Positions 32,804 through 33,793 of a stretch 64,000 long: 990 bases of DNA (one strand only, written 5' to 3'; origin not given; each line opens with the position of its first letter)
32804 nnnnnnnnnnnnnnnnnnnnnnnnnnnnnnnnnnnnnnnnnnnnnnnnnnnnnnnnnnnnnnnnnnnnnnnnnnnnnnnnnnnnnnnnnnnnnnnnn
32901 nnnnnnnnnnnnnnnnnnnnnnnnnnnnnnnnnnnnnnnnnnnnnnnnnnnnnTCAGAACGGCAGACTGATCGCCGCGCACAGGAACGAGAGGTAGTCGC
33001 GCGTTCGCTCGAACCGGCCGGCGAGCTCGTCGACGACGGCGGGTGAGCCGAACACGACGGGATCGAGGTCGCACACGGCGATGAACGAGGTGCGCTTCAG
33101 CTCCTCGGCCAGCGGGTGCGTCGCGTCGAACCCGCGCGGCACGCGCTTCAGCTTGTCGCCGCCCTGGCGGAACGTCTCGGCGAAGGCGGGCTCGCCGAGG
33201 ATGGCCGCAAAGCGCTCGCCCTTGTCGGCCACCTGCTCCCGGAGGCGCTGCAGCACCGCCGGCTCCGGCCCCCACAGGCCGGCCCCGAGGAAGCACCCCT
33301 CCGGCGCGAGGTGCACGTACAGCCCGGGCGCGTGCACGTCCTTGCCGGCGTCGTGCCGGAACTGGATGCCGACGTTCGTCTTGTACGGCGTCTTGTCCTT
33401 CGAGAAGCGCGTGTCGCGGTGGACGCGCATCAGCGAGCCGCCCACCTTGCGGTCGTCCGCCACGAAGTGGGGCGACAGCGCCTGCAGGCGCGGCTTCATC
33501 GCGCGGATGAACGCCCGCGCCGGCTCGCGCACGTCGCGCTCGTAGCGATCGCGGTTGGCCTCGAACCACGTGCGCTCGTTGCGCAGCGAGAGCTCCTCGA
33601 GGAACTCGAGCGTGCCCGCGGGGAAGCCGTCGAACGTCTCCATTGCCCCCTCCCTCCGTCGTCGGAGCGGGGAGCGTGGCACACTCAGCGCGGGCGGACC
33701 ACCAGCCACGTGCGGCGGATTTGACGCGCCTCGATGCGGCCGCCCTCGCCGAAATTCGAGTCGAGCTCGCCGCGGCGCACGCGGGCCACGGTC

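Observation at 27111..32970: Sigma54 regulatory cassette: a GAF histidine kinase plus an FHA enhancer-binding protein, divergent from a near-consensus sigma54 promoter that drives a small ORF and an LTD-CotH-2xC-type-lectin lipoprotein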

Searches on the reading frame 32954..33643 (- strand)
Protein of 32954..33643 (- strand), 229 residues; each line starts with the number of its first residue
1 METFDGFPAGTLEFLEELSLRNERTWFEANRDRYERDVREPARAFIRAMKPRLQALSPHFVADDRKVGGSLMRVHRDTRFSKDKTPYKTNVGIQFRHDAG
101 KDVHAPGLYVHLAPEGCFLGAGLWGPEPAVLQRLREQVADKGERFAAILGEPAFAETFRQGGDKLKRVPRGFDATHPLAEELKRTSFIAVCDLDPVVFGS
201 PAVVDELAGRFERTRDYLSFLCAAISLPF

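Call 47: search_protein_families(library=pfam, proteins=[window:32954-33643:-], max_evalue=0.001)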
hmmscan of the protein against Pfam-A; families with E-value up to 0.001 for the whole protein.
window:32954-33643:- (229 aa): 1 family
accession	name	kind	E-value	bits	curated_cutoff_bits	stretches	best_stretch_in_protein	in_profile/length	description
PF09365.15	DUF2461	-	1.1e-64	218.6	22.8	1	11-220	2-208/208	Conserved hypothetical protein (DUF2461)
